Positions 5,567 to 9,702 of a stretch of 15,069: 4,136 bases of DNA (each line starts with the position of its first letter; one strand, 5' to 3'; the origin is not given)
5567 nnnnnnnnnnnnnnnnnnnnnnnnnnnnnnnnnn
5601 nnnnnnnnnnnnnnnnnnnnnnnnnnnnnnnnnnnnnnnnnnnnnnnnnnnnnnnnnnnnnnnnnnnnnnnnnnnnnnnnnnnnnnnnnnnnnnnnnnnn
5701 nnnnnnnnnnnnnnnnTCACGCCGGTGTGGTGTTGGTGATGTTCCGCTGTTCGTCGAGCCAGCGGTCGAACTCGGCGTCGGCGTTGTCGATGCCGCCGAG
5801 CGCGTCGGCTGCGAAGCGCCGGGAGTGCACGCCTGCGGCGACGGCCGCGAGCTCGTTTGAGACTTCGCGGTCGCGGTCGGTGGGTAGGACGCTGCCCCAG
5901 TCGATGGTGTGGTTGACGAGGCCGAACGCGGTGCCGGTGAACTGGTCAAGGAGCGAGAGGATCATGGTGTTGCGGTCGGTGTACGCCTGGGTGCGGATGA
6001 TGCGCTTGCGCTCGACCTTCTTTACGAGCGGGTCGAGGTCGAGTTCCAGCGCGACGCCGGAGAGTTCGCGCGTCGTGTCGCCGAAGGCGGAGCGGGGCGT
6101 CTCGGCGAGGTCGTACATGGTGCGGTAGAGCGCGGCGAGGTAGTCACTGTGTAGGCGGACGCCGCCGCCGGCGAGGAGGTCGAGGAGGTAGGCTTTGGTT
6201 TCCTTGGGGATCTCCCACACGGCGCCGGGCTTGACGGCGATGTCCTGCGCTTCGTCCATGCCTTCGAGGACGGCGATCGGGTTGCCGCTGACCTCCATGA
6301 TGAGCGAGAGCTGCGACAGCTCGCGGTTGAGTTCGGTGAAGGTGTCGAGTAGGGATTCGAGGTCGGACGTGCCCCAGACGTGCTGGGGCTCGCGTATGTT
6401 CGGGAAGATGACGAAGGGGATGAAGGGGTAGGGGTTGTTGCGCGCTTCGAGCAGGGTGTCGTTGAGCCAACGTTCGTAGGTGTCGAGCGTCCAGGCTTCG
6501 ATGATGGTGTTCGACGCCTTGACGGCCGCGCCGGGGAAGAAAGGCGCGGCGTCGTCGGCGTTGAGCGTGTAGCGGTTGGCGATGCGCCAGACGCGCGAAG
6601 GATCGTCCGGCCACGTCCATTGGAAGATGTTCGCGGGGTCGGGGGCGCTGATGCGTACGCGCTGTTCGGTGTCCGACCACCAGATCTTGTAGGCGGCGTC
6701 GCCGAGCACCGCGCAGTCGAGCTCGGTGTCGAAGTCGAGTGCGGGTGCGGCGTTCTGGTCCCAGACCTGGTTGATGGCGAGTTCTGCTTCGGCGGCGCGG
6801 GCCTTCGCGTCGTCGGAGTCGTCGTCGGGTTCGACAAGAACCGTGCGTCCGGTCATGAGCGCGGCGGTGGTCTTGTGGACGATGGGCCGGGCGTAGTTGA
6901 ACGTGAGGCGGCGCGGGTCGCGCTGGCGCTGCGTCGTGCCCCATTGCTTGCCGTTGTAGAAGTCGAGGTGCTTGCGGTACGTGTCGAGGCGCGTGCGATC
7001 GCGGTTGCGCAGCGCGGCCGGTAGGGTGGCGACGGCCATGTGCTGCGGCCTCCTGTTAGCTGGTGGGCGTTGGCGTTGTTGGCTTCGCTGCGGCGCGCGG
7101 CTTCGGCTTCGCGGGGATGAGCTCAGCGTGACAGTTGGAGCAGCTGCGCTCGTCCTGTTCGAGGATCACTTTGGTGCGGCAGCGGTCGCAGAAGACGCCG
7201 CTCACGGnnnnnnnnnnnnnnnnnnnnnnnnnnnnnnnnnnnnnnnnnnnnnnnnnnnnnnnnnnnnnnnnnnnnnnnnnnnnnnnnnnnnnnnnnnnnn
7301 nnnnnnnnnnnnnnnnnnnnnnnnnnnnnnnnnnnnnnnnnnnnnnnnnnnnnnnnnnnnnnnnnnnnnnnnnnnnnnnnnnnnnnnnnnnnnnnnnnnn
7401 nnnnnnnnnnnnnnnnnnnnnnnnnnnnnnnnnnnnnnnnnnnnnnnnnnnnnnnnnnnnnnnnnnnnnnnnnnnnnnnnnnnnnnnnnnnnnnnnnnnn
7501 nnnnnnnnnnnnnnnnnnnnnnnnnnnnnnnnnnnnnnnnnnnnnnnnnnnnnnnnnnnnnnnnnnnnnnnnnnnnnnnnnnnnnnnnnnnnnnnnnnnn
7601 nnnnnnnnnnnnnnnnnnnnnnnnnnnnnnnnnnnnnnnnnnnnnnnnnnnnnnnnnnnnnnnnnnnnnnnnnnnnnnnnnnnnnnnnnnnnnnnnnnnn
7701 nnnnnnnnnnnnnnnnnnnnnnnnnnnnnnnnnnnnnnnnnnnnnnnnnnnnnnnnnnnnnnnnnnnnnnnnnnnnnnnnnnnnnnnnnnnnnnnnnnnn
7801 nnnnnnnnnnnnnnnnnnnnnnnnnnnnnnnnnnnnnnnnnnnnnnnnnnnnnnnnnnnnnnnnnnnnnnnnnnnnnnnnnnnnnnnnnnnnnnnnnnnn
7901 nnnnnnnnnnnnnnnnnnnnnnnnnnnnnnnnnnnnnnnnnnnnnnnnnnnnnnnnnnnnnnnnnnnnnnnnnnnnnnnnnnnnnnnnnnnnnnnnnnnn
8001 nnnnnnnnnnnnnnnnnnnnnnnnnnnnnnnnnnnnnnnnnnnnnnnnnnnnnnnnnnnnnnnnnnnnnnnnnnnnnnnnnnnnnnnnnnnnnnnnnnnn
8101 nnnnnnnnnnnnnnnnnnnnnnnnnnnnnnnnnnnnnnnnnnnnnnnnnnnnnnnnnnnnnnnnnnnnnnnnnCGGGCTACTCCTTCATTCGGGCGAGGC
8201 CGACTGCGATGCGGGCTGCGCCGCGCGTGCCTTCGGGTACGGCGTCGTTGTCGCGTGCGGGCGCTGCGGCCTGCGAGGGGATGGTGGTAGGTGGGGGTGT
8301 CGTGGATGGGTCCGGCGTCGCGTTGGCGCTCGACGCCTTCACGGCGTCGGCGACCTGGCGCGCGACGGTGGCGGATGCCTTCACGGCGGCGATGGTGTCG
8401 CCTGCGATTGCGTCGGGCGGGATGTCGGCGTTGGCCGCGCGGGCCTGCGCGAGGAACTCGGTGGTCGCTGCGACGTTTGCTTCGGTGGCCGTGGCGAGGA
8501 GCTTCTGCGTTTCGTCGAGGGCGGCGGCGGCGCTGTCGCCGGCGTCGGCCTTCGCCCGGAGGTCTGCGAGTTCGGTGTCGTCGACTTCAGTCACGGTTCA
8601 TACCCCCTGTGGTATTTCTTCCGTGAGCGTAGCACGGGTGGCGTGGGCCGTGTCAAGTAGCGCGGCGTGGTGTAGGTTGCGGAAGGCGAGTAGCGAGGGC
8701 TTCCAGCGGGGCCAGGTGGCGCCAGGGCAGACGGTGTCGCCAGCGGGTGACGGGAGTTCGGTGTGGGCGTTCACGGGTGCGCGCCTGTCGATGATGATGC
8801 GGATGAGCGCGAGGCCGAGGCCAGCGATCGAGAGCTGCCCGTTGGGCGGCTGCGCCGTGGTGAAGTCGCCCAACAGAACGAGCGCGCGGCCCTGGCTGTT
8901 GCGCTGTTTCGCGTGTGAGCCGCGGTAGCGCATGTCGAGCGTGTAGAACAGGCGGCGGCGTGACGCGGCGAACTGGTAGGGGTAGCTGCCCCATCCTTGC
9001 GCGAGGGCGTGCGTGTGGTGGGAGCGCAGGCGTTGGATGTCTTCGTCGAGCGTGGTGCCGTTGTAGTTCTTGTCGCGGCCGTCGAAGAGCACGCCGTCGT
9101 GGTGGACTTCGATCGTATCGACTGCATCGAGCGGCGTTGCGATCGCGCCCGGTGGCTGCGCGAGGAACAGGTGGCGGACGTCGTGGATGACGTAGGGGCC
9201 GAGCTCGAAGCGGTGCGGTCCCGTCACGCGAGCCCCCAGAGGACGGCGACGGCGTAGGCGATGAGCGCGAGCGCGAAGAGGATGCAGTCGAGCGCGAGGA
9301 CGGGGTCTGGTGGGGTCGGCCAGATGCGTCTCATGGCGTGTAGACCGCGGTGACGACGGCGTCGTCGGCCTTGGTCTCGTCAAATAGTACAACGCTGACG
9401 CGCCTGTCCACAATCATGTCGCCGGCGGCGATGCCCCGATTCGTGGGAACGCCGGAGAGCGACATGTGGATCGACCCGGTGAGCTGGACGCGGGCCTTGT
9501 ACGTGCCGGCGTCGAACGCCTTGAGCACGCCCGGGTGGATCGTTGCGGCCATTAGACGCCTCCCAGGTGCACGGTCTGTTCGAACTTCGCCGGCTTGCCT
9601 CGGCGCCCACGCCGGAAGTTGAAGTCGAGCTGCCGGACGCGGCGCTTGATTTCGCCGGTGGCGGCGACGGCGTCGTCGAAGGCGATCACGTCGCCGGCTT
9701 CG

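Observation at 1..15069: Self-closing 14,942-bp unit: a complete miniature temperate tailed-phage-like genome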

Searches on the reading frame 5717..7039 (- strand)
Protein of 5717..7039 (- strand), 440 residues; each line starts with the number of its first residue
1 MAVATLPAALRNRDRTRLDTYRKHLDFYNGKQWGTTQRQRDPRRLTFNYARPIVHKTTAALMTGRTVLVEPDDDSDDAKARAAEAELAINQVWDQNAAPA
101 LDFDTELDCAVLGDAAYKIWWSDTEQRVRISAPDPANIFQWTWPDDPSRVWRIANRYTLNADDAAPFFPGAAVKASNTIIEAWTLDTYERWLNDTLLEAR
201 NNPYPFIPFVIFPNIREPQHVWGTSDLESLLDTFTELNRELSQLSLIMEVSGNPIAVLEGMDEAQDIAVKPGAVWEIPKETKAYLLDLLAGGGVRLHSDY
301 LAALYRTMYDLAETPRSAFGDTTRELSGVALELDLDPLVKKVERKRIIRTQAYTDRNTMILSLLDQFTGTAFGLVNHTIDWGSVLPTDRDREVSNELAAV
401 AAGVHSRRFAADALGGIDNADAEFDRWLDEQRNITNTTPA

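Call 10: search_protein_families(library=pfam, max_evalue=0.01, proteins=[window:5717-7039:-])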
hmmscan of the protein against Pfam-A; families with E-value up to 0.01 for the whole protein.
window:5717-7039:- (440 aa): 3 families
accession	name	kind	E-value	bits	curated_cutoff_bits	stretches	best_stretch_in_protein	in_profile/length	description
PF05133.19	SPP1_portal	-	5.3e-25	88.7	25.5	1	12-434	6-413/416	Phage portal protein, SPP1 Gp6-like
PF16510.12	P22_portal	-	0.00021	20.4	26.1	1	13-130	10-134/594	Phage P22-like portal protein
PF23899.1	SU10_portal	-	0.00047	19.2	30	0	191-232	298-337/593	Phage SU10 portal protein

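Call 12: search_protein_families(library=phrogs, max_evalue=0.01, proteins=[window:5717-7039:-])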
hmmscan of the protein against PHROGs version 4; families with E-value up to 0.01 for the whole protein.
window:5717-7039:- (440 aa): 7 families
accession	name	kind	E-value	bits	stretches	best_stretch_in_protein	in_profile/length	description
phrog_64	-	head and packaging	9e-35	121.1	1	11-433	82-497/547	portal protein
phrog_104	-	head and packaging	7.8e-12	45.6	1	9-367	46-406/550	portal protein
phrog_156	-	head and packaging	1.3e-10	41.3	1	21-193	33-212/681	portal protein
phrog_533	-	head and packaging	1.6e-09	37.8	0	341-433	386-478/495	portal protein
phrog_332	-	connector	1.3e-07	31.4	1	200-279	253-334/560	head-tail adaptor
phrog_145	-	head and packaging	3.4e-05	23.8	1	195-287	228-322/493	portal protein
phrog_1216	-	head and packaging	0.00017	21.2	1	191-232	323-366/714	portal protein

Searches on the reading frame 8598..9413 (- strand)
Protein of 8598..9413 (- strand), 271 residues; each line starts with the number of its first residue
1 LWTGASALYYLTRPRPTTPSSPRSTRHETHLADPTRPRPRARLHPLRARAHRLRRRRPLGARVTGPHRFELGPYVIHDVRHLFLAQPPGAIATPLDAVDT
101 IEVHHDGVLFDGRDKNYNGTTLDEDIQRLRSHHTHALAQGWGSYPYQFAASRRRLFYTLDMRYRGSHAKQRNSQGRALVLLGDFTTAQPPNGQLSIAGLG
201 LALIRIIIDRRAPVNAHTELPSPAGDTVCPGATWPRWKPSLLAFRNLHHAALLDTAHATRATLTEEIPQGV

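Call 9: search_protein_families(library=pfam, max_evalue=0.01, proteins=[window:8598-9413:-])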
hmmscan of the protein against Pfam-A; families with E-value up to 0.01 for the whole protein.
window:8598-9413:- (271 aa): 0 families

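Call 11: search_protein_families(library=phrogs, max_evalue=0.01, proteins=[window:8598-9413:-])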
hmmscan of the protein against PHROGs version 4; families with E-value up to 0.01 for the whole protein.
window:8598-9413:- (271 aa): 0 families

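Call 26: search_solved_structures(query=window:8598-9413:-, max_evalue=1)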
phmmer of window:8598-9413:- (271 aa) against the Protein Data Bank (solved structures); distinct sequences matched with E-value up to 1: 8.
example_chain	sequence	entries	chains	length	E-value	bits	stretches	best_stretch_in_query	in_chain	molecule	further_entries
7nsx_AAA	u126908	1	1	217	1.6e-05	27.8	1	133-232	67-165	Isoform A of Peptidoglycan-recognition protein LB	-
1oht_A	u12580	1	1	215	1.6e-05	27.8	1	133-232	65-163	CG14704 PROTEIN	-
7nsy_AAA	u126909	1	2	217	1.7e-05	27.6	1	133-237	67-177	Isoform A of Peptidoglycan-recognition protein LB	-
7nsz_AAA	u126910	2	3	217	5.7e-05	25.9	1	133-232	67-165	Isoform A of Peptidoglycan-recognition protein LB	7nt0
2f2l_X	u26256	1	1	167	0.046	16.4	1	135-237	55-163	Peptidoglycan recognition protein-LC isoform LCx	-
4z8i_A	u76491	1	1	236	0.086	15.5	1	128-231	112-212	peptidoglycan recognition protein 3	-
4zxm_A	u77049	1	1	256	0.12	15.1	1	128-231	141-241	PGRP domain of peptidoglycan recognition protein 3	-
8ohd_C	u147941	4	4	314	0.45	13.2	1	8-71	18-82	DDRGK domain-containing protein 1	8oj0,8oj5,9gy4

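Call 57: search_protein_families(library=ncbifam, max_evalue=0.1, proteins=[window:8598-9413:-])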
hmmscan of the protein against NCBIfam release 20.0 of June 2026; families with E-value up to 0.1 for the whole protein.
window:8598-9413:- (271 aa): 0 families

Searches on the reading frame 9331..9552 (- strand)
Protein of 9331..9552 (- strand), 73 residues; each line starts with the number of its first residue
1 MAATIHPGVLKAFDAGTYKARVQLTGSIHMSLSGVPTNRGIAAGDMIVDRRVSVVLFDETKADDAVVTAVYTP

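Call 9: search_protein_families(library=pfam, max_evalue=0.01, proteins=[window:9331-9552:-])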
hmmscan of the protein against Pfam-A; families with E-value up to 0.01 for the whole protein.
window:9331-9552:- (73 aa): 0 families

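Call 11: search_protein_families(library=phrogs, max_evalue=0.01, proteins=[window:9331-9552:-])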
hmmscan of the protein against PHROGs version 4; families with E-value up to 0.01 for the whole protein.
window:9331-9552:- (73 aa): 0 families

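Call 53: search_solved_structures(query=A2, max_evalue=10)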
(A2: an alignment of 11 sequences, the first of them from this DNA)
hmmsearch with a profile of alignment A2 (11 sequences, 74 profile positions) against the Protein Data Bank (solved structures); distinct sequences matched with E-value up to 10: 1.
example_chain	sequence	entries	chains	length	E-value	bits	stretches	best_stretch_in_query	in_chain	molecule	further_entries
1h9j_A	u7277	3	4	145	1.4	12.2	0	3-39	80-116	MOLYBDENUM-BINDING-PROTEIN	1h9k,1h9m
